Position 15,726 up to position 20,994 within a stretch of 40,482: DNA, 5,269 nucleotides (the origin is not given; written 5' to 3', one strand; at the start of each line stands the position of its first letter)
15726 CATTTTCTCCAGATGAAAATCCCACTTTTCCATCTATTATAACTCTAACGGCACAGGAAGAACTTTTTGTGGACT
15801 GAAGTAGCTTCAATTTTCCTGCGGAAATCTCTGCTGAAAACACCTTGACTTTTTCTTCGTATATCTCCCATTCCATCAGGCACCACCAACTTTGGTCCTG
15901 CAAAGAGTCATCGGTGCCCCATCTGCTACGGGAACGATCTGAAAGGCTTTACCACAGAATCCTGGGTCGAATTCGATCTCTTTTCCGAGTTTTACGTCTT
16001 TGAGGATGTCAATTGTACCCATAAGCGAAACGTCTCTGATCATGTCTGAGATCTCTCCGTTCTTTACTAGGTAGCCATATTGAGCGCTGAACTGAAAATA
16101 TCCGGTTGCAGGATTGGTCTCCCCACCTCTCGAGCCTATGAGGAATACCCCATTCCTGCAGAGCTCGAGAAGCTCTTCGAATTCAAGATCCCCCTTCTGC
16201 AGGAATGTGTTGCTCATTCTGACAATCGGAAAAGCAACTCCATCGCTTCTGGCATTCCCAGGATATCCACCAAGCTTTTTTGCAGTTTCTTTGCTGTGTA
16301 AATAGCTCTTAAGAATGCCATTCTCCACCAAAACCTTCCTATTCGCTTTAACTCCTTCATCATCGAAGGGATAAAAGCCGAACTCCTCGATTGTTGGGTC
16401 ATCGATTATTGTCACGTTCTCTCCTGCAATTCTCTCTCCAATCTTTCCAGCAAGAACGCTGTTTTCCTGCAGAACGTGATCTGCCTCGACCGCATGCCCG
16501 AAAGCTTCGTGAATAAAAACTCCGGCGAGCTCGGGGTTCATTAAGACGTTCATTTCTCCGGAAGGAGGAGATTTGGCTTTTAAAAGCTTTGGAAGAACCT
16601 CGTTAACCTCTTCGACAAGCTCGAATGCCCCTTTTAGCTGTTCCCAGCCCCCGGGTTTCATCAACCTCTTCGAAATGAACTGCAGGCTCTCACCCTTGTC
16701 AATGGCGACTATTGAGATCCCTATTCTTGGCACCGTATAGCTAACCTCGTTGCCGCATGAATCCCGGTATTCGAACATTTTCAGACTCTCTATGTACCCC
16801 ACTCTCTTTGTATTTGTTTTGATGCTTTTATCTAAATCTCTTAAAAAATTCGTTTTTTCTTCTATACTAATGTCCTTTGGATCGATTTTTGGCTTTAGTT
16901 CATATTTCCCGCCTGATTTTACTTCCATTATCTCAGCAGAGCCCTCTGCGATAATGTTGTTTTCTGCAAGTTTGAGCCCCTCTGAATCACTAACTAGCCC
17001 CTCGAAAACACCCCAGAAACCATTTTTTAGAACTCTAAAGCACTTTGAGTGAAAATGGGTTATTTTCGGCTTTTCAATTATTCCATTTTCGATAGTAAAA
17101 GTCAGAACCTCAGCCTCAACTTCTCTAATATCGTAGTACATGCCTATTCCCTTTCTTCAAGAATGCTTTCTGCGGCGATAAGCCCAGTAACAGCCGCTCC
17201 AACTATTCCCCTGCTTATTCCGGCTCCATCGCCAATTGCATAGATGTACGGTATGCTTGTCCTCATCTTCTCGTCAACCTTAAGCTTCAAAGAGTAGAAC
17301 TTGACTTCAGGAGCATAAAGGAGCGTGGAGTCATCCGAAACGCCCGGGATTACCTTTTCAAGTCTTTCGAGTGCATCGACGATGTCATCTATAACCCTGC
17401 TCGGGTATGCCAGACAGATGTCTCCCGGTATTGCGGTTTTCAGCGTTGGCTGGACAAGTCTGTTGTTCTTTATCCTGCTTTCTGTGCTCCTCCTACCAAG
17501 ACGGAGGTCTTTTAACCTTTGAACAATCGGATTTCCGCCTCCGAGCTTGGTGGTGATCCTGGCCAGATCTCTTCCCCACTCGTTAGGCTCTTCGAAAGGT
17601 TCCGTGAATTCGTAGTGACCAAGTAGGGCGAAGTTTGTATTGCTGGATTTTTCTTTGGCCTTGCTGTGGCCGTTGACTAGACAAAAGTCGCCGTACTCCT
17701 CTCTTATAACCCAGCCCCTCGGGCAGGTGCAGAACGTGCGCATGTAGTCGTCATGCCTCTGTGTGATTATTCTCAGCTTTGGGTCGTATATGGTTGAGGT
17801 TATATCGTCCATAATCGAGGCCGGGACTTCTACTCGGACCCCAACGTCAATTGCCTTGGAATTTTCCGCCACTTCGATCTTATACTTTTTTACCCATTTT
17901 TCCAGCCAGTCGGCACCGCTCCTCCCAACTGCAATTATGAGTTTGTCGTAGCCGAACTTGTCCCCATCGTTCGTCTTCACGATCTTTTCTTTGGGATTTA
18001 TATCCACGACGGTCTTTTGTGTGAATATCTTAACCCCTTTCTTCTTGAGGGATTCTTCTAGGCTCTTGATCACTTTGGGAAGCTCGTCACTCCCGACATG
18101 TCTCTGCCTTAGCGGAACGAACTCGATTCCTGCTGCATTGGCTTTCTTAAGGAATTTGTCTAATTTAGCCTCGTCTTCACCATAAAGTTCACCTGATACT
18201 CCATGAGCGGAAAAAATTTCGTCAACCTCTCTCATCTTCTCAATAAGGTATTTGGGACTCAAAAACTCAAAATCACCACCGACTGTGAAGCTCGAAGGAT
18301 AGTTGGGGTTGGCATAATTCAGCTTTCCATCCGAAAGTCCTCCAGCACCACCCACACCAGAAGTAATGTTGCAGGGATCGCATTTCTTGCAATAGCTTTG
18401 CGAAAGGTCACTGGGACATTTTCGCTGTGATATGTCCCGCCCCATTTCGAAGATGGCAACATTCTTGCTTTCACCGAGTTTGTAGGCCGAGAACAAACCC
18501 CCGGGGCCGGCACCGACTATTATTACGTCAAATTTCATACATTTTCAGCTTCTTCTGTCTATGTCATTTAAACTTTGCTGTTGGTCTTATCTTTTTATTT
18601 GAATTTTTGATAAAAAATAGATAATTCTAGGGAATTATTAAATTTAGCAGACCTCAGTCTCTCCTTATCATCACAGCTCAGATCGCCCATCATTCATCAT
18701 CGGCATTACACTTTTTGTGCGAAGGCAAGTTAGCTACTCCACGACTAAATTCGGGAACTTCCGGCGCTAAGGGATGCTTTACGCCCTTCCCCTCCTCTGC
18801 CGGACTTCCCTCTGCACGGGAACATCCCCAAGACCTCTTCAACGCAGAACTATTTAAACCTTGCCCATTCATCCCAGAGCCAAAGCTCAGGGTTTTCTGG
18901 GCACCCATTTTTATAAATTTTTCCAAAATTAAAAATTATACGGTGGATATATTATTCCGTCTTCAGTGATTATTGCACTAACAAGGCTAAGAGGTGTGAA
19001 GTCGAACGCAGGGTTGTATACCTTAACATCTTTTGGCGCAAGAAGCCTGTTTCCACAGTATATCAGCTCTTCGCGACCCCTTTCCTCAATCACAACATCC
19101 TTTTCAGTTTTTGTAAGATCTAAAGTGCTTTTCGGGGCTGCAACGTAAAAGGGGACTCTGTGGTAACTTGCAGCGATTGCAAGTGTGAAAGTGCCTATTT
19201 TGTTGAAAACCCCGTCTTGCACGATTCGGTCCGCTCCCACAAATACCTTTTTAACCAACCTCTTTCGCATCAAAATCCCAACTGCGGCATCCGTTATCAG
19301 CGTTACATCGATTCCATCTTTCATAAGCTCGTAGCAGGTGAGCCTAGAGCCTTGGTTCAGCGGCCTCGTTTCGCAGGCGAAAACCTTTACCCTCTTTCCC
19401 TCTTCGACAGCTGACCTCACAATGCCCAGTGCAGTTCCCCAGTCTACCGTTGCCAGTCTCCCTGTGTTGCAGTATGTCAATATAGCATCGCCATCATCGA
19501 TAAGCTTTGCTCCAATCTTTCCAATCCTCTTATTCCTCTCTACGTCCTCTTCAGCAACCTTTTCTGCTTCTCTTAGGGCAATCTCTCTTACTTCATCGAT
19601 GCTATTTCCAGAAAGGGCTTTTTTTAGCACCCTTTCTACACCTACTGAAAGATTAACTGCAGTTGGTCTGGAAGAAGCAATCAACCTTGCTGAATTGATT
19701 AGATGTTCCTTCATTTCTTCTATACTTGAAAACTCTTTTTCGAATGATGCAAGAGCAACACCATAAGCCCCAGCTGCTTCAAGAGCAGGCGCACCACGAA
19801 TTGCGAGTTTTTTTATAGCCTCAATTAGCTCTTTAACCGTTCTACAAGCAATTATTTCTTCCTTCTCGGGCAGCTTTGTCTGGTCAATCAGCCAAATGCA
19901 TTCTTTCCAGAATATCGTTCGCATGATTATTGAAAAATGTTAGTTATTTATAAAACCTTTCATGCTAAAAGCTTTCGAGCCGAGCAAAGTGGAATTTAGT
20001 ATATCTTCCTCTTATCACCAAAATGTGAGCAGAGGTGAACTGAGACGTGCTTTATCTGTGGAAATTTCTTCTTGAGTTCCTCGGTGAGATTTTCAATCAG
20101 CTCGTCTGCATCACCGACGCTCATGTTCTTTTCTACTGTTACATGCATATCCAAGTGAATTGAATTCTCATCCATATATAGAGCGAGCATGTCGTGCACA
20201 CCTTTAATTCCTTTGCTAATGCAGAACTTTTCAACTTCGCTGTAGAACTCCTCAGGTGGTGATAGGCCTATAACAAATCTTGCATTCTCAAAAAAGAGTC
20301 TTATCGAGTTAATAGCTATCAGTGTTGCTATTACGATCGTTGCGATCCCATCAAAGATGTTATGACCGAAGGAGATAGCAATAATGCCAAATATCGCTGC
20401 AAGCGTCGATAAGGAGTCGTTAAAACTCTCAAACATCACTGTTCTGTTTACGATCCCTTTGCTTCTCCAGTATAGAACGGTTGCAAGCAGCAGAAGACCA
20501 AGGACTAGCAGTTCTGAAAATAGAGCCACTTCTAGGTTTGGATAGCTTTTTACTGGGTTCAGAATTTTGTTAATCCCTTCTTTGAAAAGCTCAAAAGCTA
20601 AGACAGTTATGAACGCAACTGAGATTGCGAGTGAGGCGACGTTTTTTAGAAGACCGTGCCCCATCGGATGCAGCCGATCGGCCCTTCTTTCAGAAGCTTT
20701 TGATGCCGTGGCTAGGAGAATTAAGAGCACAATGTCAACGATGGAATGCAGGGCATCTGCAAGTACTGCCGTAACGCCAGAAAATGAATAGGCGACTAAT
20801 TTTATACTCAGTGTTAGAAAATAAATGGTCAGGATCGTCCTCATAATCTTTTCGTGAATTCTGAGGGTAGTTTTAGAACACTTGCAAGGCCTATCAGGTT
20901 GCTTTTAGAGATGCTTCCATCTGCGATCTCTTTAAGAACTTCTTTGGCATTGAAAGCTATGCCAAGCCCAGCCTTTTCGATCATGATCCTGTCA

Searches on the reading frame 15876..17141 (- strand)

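Call 18: search_protein_families(library=pfam, proteins=[window:15876-17141:-])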
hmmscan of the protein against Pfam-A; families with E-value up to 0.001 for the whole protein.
window:15876-17141:- (421 aa): 3 families
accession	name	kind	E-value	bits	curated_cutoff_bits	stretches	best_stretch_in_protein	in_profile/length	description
PF19289.4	PmbA_TldD_3rd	-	2.5e-62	210.4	22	1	194-414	1-213/220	PmbA/TldA metallopeptidase C-terminal domain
PF19290.4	PmbA_TldD_2nd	-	4.1e-07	30.8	20.9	1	87-167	2-92/109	PmbA/TldA metallopeptidase central domain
PF01523.21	PmbA_TldD_1st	-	0.0001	22.8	20.9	1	3-57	1-55/65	PmbA/TldA metallopeptidase domain 1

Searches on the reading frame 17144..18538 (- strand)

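Call 18: search_protein_families(library=pfam, proteins=[window:17144-18538:-])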
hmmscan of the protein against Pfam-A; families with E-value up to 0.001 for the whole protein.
window:17144-18538:- (464 aa): 6 families
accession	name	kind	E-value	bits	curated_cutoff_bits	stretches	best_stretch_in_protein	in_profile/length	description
PF07992.20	Pyr_redox_2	-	6.5e-19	68.9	26.1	2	154-237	183-266/291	Pyridine nucleotide-disulphide oxidoreductase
PF21688.3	FAD-depend_C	-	5.8e-10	40.1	27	1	231-412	3-195/197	FAD-dependent protein, C-terminal domain-like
PF03486.20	HI0933_like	-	7e-09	35.9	50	0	153-206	108-164/244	HI0933-like protein Rossmann domain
PF01266.30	DAO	-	1.4e-08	35.1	27.9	0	154-207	149-205/353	FAD dependent oxidoreductase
PF13450.12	NAD_binding_8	-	3.5e-05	24.5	21.9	1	7-37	1-32/68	NAD(P)-binding Rossmann-like domain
PF01946.23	Thi4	-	0.00096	18.9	26.2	0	2-31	17-48/235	Thi4 family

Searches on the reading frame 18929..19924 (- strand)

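Call 18: search_protein_families(library=pfam, proteins=[window:18929-19924:-])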
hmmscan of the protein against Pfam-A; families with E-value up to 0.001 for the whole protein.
window:18929-19924:- (331 aa): 1 family
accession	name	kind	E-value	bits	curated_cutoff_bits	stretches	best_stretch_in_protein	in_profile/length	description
PF01008.23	IF-2B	-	5.1e-90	301.9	22.4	1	42-327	2-280/280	Initiation factor 2 subunit family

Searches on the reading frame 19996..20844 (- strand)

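Call 18: search_protein_families(library=pfam, proteins=[window:19996-20844:-])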
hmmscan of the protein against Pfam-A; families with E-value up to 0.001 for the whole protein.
window:19996-20844:- (282 aa): 2 families
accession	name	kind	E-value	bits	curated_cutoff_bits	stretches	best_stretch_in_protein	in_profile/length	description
PF01545.26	Cation_efflux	-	1.6e-31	110.1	26.6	1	4-188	4-194/198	Cation efflux family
PF16916.11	ZT_dimer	-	7.3e-14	52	26.7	1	196-272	1-76/78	Dimerisation domain of Zinc Transporter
